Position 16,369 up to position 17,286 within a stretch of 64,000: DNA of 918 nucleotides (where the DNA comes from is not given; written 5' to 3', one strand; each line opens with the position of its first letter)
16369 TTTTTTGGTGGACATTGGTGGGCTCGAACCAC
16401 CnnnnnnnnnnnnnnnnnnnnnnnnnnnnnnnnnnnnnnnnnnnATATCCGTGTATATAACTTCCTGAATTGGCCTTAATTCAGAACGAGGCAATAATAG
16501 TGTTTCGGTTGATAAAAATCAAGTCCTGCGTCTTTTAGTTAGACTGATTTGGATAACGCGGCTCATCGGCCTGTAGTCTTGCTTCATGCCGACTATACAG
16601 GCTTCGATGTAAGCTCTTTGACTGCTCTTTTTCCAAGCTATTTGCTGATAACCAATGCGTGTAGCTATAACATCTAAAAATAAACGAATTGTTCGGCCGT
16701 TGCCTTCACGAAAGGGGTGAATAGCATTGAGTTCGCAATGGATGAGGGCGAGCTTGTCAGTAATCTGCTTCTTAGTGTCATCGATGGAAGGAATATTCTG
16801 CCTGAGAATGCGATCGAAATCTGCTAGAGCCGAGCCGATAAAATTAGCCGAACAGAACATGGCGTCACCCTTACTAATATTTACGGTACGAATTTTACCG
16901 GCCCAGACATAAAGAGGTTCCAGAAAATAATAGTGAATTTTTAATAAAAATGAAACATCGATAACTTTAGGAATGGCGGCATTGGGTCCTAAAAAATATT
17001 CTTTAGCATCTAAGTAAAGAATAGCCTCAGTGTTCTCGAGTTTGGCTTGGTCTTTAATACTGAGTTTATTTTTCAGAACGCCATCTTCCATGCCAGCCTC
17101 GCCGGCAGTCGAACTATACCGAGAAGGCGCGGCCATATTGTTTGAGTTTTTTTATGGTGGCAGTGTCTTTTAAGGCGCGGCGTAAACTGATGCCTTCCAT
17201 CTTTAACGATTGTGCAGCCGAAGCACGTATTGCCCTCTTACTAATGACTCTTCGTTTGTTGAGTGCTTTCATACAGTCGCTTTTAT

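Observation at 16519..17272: Complete class I Fic toxin-antitoxin module, with an untracked 52-aa antitoxin bearing the inhibitory SxxxEG motif, next to tRNA-Val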

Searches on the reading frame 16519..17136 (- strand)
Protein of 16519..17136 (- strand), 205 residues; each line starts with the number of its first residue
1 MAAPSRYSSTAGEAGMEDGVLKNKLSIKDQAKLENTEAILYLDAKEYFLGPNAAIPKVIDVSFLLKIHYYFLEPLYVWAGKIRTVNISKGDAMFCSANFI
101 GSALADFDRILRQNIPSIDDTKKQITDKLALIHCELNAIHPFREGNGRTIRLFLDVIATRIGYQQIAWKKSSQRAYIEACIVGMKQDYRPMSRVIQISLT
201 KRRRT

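Call 4: search_protein_families(library=pfam, proteins=[window:16519-17136:-], max_evalue=1)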
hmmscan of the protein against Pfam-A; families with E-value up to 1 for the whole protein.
window:16519-17136:- (205 aa): 1 family
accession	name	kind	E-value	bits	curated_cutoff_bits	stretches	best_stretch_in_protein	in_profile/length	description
PF02661.23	Fic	-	6.9e-16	59.3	24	1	59-157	2-92/93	Fic/DOC family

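Call 5: search_protein_families(library=ncbifam, proteins=[window:16519-17136:-], max_evalue=1)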
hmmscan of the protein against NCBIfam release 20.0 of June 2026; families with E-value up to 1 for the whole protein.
window:16519-17136:- (205 aa): 6 families
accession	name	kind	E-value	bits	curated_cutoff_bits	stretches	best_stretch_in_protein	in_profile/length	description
NF045983.1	ProtAdnltaseVbhT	equivalog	2e-28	99.7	800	1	16-201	13-195/419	type II toxin-antitoxin system protein adenylyltransferase VbhT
NF007672.0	PRK10347.1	equivalog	3e-25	89.1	181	1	18-198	17-192/200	putative adenosine monophosphate-protein transferase Fic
NF046029.1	ProtAdlyltaseNmFic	equivalog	5.2e-22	78.4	230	1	59-182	27-139/177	protein adenylyltransferase Fic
TIGR02613.1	mob_myst_B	hypoth_equivalog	2.1e-11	44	124.4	1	27-188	17-178/186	mobile mystery protein B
NF046030.1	ProtAdlyltaseSoFic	equivalog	3.5e-05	22.9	550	1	103-153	162-206/361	protein adenylyltransferase Fic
NF041381.1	XopAC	subfamily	0.042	12.5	450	1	94-161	346-414/451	XopAC/AvrAC family type III secretion system effector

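Call 6: search_solved_structures(query=window:16519-17136:-, max_evalue=0.01, show_alignments=3)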
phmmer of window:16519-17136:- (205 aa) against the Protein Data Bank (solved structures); distinct sequences matched with E-value up to 0.01: 50.
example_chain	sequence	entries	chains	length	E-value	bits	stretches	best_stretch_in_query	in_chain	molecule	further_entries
3shg_A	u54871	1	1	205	7.3e-22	81.3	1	16-200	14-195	VbhT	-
3zcb_A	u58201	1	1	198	7.4e-22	81.3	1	16-200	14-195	ADENOSINE MONOPHOSPHATE-PROTEIN TRANSFERASE VBHT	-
3zc7_A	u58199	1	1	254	1.4e-21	80.4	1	16-200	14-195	ADENOSINE MONOPHOSPHATE-PROTEIN TRANSFERASE VBHT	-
5jfz_A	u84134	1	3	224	1.9e-17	66.9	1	20-190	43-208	Probable adenosine monophosphate-protein transferase fic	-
5jff_A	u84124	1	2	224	2e-17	66.8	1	20-190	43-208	Probable adenosine monophosphate-protein transferase fic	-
5nv5_A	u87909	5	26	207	7.2e-17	65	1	20-180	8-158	Fic family protein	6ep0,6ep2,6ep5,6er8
8wt0_A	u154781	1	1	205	9.7e-17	64.6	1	19-196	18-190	Cell filamentation protein Fic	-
8idv_B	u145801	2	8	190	1.7e-16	63.8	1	64-196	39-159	Cell filamentation protein Fic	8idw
5nwf_A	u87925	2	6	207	1.8e-15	60.5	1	20-180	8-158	Fic family protein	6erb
3se5_A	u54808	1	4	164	2.4e-13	53.6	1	61-180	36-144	Cell filamentation protein Fic-related protein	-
5ckl_A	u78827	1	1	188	2.4e-13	53.5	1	62-182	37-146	Adenosine monophosphate-protein transferase NmFic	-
5cmt_A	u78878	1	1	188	2.4e-13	53.5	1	62-182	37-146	Adenosine monophosphate-protein transferase NmFic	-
3s6a_A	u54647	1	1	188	3.4e-13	53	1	61-180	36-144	Cell filamentation protein Fic-related protein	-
3sn9_A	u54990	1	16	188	3.4e-13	53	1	62-180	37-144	Cell filamentation protein Fic-related protein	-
3zlm_A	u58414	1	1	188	3.5e-13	53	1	62-180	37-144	ADENOSINE MONOPHOSPHATE-PROTEIN TRANSFERASE NMFIC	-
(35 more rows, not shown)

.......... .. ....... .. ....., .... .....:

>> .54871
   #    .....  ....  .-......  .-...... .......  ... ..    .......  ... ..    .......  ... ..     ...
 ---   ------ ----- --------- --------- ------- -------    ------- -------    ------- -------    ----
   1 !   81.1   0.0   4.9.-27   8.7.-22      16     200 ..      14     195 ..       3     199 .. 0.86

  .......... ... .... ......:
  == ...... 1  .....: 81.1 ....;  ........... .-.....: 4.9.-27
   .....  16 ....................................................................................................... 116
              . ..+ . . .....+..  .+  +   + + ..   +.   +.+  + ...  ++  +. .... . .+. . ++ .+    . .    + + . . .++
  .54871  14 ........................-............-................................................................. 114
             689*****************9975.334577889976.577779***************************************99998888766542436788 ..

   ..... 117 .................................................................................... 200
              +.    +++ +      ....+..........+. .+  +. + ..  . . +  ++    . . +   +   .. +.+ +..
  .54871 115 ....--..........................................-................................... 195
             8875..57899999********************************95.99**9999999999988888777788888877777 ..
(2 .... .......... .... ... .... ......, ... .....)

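Call 11: find_homologous_proteins(query=window:16519-17136:-, max_evalue=1e-10)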
Query window:16519-17136:- (205 aa): 3992 proteins with E <= 1e-10 among 4352 candidates; the best 120 are listed.
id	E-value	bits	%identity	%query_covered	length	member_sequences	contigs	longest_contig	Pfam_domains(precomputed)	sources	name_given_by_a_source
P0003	6.1e-121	419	100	93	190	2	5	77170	PF02661.24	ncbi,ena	-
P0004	4.6e-104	364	78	100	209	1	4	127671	PF02661.24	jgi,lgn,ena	-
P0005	2.6e-71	257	61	99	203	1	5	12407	PF02661.24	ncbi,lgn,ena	-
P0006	4.3e-64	234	52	100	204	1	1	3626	PF02661.24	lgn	-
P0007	1.3e-63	232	54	99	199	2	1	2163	PF02661.24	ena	-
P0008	4.9e-63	230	52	100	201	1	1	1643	PF02661.24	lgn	-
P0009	6.8e-63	230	53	99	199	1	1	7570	PF02661.24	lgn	-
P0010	9.0e-62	226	58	92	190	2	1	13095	PF02661.24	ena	-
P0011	1.3e-60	222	52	99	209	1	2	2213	PF02661.24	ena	-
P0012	2.7e-60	221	52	99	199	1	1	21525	PF02661.24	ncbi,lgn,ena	-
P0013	3.3e-59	218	51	99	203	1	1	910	PF02661.24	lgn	-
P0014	3.4e-59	218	53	98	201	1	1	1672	PF02661.24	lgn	-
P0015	1.0e-58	216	51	98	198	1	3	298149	PF02661.24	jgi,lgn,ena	jgi:cell filamentation protein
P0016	2.6e-58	215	52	99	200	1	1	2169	PF02661.24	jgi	jgi:cell filamentation protein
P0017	4.3e-58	214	49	100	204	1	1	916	PF02661.24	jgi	jgi:cell filamentation protein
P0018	4.8e-58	214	52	99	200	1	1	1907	PF02661.24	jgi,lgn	jgi:cell filamentation protein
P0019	4.8e-58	214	50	99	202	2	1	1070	PF02661.24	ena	-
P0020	5.2e-58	214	53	99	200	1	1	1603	PF02661.24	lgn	-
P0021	7.2e-58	214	51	99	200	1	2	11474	PF02661.24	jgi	jgi:cell filamentation protein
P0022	7.3e-58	214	52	98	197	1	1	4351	PF02661.24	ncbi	-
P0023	1.0e-57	213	52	99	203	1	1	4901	PF02661.24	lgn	-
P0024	1.6e-57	212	53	97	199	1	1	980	PF02661.24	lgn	-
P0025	2.1e-57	212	51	95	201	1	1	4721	PF02661.24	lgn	-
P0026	2.3e-57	212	50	99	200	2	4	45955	PF02661.24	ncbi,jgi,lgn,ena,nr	ncbi:Fic family protein [Patescibacteria group bacterium]|nr:Fic family protein [Patescibacteria gro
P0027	2.5e-57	212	50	99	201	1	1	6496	PF02661.24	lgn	-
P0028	2.5e-57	212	52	98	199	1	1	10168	PF02661.24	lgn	-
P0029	2.6e-57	212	52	99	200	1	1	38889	PF02661.24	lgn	-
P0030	3.1e-57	211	51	99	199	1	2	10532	PF02661.24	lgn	-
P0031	3.3e-57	211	49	99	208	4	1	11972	PF02661.24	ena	-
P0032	5.5e-57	211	52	99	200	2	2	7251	PF02661.24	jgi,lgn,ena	-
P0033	5.9e-57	211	51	99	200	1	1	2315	PF02661.24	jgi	-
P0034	7.0e-57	210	50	99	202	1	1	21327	PF02661.24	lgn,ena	-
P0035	7.7e-57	210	52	98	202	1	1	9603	PF02661.24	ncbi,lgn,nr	ncbi:MAG: hypothetical protein GWO85_00040 [Simkaniaceae bacterium]|nr:hypothetical protein [Simkani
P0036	7.9e-57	210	52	98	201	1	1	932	PF02661.24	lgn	-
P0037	8.0e-57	210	50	97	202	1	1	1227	PF02661.24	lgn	-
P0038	8.5e-57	210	51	99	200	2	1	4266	PF02661.24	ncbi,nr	ncbi:MAG: Fic family protein [Bacteroidetes bacterium]|nr:Fic family protein [Bacteroidota bacterium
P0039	8.6e-57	210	52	99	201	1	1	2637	PF02661.24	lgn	-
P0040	8.7e-57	210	51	99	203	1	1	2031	PF02661.24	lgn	-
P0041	9.4e-57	210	52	98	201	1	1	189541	PF02661.24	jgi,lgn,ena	-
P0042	1.1e-56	210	52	98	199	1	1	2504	PF02661.24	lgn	-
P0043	1.1e-56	210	53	98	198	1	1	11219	PF02661.24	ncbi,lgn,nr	ncbi:MAG: Fic family protein [Candidatus Peregrinibacteria bacterium]|nr:Fic family protein [Candida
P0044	1.1e-56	210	52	99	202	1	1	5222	PF02661.24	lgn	-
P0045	1.3e-56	209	51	99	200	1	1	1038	PF02661.24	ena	-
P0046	1.4e-56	209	52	100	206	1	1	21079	PF02661.24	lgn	-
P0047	2.0e-56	209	50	99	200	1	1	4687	PF02661.24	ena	-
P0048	2.1e-56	209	50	99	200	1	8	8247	PF02661.24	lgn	-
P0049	2.1e-56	209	51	99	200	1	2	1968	PF02661.24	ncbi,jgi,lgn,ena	-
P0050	2.2e-56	209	48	98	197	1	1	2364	PF02661.24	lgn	-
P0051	2.6e-56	208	48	100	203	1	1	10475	PF02661.24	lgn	-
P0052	3.1e-56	208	52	98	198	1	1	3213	PF02661.24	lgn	-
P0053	3.2e-56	208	50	95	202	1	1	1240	PF02661.24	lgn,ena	-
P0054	3.7e-56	208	47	99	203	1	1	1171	PF02661.24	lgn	-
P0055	3.8e-56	208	50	99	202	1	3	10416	PF02661.24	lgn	-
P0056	4.0e-56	208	50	98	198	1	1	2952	PF02661.24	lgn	-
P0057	5.6e-56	207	51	98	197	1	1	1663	PF02661.24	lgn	-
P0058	1.0e-55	207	51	99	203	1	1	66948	PF02661.24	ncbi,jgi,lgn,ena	ncbi:MAG: Fic family protein [Patescibacteria group bacterium]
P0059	1.0e-55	207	50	99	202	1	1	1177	PF02661.24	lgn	-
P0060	1.1e-55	206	50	98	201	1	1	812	PF02661.24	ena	-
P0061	1.4e-55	206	49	98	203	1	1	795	PF02661.24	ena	-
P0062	2.0e-55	206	49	99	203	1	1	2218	PF02661.24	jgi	jgi:cell filamentation protein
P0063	2.1e-55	206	50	98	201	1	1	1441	PF02661.24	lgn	-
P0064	2.4e-55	205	48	99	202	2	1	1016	PF02661.24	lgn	-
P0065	2.5e-55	205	51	99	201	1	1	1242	PF02661.24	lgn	-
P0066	2.9e-55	205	51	100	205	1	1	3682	PF02661.24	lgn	-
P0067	3.4e-55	205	52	95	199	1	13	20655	PF02661.24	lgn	-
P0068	3.9e-55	205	50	99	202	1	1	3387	PF02661.24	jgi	jgi:cell filamentation protein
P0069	4.0e-55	205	51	98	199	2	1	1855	PF02661.24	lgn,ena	-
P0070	4.1e-55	205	49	98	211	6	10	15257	PF02661.24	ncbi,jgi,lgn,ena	-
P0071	4.5e-55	204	50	99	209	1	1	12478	PF02661.24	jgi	jgi:cell filamentation protein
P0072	5.1e-55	204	46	98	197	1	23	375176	PF02661.24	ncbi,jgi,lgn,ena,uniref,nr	ncbi:hypothetical protein A3C09_04165 [Candidatus Uhrbacteria bacterium RIFCSPHIGHO2_02_FULL_47_44]|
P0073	6.5e-55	204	52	98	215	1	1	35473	PF02661.24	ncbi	-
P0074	6.6e-55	204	48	100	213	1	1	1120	PF02661.24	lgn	-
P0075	7.2e-55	204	52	97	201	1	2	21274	PF02661.24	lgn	-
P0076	7.7e-55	204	50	98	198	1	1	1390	PF02661.24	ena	-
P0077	9.1e-55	203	51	98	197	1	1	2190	PF02661.24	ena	-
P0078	1.3e-54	203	51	98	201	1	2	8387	PF02661.24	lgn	-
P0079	1.4e-54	203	50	99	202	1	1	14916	PF02661.24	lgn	-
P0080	1.6e-54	203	47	99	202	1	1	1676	PF02661.24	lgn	-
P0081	1.8e-54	202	52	99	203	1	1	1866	PF02661.24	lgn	-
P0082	1.9e-54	202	49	98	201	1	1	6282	PF02661.24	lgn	-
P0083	2.2e-54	202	51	98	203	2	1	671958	PF02661.24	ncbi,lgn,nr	ncbi:MAG: Fic family protein [Candidatus Pacebacteria bacterium]|nr:Fic family protein [Candidatus P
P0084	2.3e-54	202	49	98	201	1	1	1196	PF02661.24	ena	-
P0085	2.4e-54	202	51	99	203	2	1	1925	PF02661.24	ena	-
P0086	2.5e-54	202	50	99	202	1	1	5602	PF02661.24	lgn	-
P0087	2.6e-54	202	48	99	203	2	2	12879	PF02661.24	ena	-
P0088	3.3e-54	202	49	99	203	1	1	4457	PF02661.24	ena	-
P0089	3.8e-54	201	46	99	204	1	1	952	PF02661.24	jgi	jgi:cell filamentation protein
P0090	3.9e-54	201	48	99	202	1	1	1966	PF02661.24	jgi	jgi:cell filamentation protein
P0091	4.2e-54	201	50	98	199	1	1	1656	PF02661.24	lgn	-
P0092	4.3e-54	201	50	98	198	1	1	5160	PF02661.24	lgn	-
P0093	5.6e-54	201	47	98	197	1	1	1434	PF02661.24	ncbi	-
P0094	5.8e-54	201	49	99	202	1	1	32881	PF02661.24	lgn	-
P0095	6.5e-54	201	49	98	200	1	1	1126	PF02661.24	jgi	jgi:cell filamentation protein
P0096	7.5e-54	200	48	99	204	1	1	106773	PF02661.24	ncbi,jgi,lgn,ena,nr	ncbi:Fic family protein [Patescibacteria group bacterium]|nr:Fic family protein [Patescibacteria gro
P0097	9.1e-54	200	49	99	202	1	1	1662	PF02661.24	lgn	-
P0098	9.4e-54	200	48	98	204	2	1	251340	PF02661.24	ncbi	-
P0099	1.0e-53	200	49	98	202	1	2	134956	PF02661.24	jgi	jgi:cell filamentation protein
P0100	1.0e-53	200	49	98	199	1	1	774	PF02661.24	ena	-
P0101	1.0e-53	200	50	97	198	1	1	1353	PF02661.24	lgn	-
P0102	1.3e-53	200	49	98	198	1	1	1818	PF02661.24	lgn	-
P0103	1.4e-53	200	50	99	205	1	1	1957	PF02661.24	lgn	-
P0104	1.4e-53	200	51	99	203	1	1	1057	PF02661.24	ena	-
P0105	1.5e-53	199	49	99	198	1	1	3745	PF02661.24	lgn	-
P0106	1.6e-53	199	47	98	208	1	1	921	PF02661.24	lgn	-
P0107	2.1e-53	199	52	98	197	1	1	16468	PF02661.24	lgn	-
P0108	2.1e-53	199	50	98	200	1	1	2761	PF02661.24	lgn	-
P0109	2.6e-53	199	48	98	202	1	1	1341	PF02661.24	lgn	-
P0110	2.6e-53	199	51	100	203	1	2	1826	PF02661.24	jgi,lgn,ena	-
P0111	2.7e-53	199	47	99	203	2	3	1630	PF02661.24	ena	-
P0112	4.0e-53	198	49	95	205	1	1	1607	PF02661.24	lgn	-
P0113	4.2e-53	198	49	98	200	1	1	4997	PF02661.24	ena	-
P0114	4.5e-53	198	49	98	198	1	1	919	PF02661.24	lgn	-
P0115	4.7e-53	198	50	99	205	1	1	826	PF02661.24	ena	-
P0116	5.0e-53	198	48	97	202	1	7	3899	PF02661.24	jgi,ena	-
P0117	5.3e-53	198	49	99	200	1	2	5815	PF02661.24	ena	-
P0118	5.5e-53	198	49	99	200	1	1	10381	PF02661.24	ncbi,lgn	-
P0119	5.7e-53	198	50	99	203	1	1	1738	PF02661.24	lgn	-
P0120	6.8e-53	197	48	99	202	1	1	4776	PF02661.24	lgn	-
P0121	7.4e-53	197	51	98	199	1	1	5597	PF02661.24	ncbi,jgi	jgi:cell filamentation protein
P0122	7.6e-53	197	48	99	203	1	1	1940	PF02661.24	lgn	-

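Call 18: find_related_loci(query=A1, collection=genome_contigs, flank=2500)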
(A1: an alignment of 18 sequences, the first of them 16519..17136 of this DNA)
Query A1 (205 aa) in genome_contigs; peptide patterns used: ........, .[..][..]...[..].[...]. (x = any residue, [..] = any of these).
600 stretches matched a pattern (row limit reached: there are more); 595 encode a relative of the query (tblastn E <= 1e-3); the best 80 are kept; 80 distinct loci.
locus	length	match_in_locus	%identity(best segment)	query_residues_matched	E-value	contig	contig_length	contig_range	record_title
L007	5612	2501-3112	58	1-204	2e-76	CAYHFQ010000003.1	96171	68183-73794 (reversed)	MAG TPA_asm: uncultured Gammaproteobacteria bacterium isolate ERP119702_co3_211 genome assembly, contig: NODE_70_length_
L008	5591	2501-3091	38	6-196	8e-32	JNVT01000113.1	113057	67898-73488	Gammaproteobacteria bacterium MFB021 Contig-116, whole genome shotgun sequence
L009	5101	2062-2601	35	20-204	2e-31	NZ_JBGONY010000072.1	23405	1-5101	Vibrio crassostreae strain 1F243 1F243_I01_contig0072, whole genome shotgun sequence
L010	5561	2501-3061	35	15-199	2e-30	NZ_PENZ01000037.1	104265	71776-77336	Proteus faecis strain TJ1636 scaffold16, whole genome shotgun sequence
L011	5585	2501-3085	33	2-196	5e-30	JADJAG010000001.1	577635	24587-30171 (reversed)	MAG: Chitinophagaceae bacterium isolate AalW_18-Q3-R10-53_BATAC.339 tig00001363-10-5760550, whole genome shotgun sequenc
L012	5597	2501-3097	34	3-195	3e-30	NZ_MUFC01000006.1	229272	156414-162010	Salinivibrio sharmensis strain DSM 18182 scaffold6.1, whole genome shotgun sequence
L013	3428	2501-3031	34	17-191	5e-30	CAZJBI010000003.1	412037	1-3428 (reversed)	MAG TPA_asm: uncultured Rhodohalobacter sp. isolate binchicken_co405_143 genome assembly, contig: NODE_12_length_412037_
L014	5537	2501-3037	36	19-200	5e-30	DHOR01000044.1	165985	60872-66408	MAG TPA_asm: Hungatella sp. UBA5385 UBA5385_contig_1100, whole genome shotgun sequence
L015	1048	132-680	36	16-195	6e-30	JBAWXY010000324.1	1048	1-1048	MAG: Bacteroidota bacterium isolate ELA075 MAG075_324, whole genome shotgun sequence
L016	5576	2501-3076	36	13-202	5e-29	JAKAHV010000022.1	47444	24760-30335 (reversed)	MAG: Nitrospirae bacterium isolate WY3.bin132 NODE_1038_length_47444_cov_2.470592, whole genome shotgun sequence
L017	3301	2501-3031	36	20-201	1e-28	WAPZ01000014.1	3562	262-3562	MAG: Candidatus Heimdallarchaeota archaeon isolate S146_22 k151_123564, whole genome shotgun sequence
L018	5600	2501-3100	33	1-203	1e-28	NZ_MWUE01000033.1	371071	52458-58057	Pantoea latae strain AS1 33__len__371071, whole genome shotgun sequence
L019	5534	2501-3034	37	20-201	2e-28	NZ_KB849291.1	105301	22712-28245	Acinetobacter guillouiae CIP 63.46 acLsj-supercont1.5, whole genome shotgun sequence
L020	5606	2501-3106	34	5-200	2e-28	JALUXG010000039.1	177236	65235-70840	MAG: Rhodanobacteraceae bacterium isolate 131-447_metabat1_scaf2bin.020 131-447_scaffold_39_c1, whole genome shotgun seq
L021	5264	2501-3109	31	1-195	2e-28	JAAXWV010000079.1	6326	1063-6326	MAG: Candidatus Roizmanbacteria bacterium isolate W9_Combined_metabat2_043 W9_Combined_metabat2_043_NODE_7999, whole gen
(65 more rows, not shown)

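Call 64: predict_structure(alignment_id=A1)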
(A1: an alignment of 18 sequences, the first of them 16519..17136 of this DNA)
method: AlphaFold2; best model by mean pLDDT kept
length: 205 residues; sequences in the alignment: 18
mean_pLDDT: 87.5   pTM: 0.85
mean pLDDT of the five models: 87.5, 87.3, 86.4, 83.3, 77.1
residues with pLDDT >= 90: 132; 70-90: 52; 50-70: 7; < 50: 14
segments of 3 or more residues with pLDDT < 50: 1-13
pLDDT, mean of each block of 10 residues (from residue 1): 40 61 89 92 95 88 96 92 83 84 96 95 97 94 90 96 91 89 93 96 72
secondary structure, 60 per line:
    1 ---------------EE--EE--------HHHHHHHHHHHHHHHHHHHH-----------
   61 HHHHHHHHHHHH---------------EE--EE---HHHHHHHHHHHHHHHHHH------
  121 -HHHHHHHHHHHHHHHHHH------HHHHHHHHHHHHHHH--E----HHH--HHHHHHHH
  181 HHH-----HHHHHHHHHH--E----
elements in order: H30-49 H61-72 H97-114 H122-139 H146-160 H173-183 H189-198

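Call 66: search_protein_families(library=padloc, proteins=[window:16519-17136:-], max_evalue=1)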
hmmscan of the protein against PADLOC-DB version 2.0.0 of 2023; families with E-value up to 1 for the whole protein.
window:16519-17136:- (205 aa): 10 families
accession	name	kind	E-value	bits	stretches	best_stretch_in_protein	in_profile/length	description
PDLC04839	PDC-S04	-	1.2e-53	179.9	1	11-199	12-202/205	-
PDLC04838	PDC-S04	-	3.9e-48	162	1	17-201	23-204/209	-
PDLC04842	PDC-S04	-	7.3e-26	89.2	1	21-200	3-171/202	-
PDLC04841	PDC-S04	-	7e-25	86.2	1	61-201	142-270/292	-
PDLC03963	SoFic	-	4.2e-10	37.5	1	32-154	89-208/361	-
PDLC04840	PDC-S04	-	1.8e-08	32.4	1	120-196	136-209/227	-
PDLC05078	PDC-S72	-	6.7e-07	26.7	1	64-163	105-210/377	-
PDLC04837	PDC-S04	-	1.2e-06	26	1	115-196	140-221/234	-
PDLC04836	PDC-S04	-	3.3e-06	24.4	1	114-154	143-183/244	-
PDLC01111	Cmr1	-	0.039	11.3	1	136-177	228-267/276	Cmr1gr7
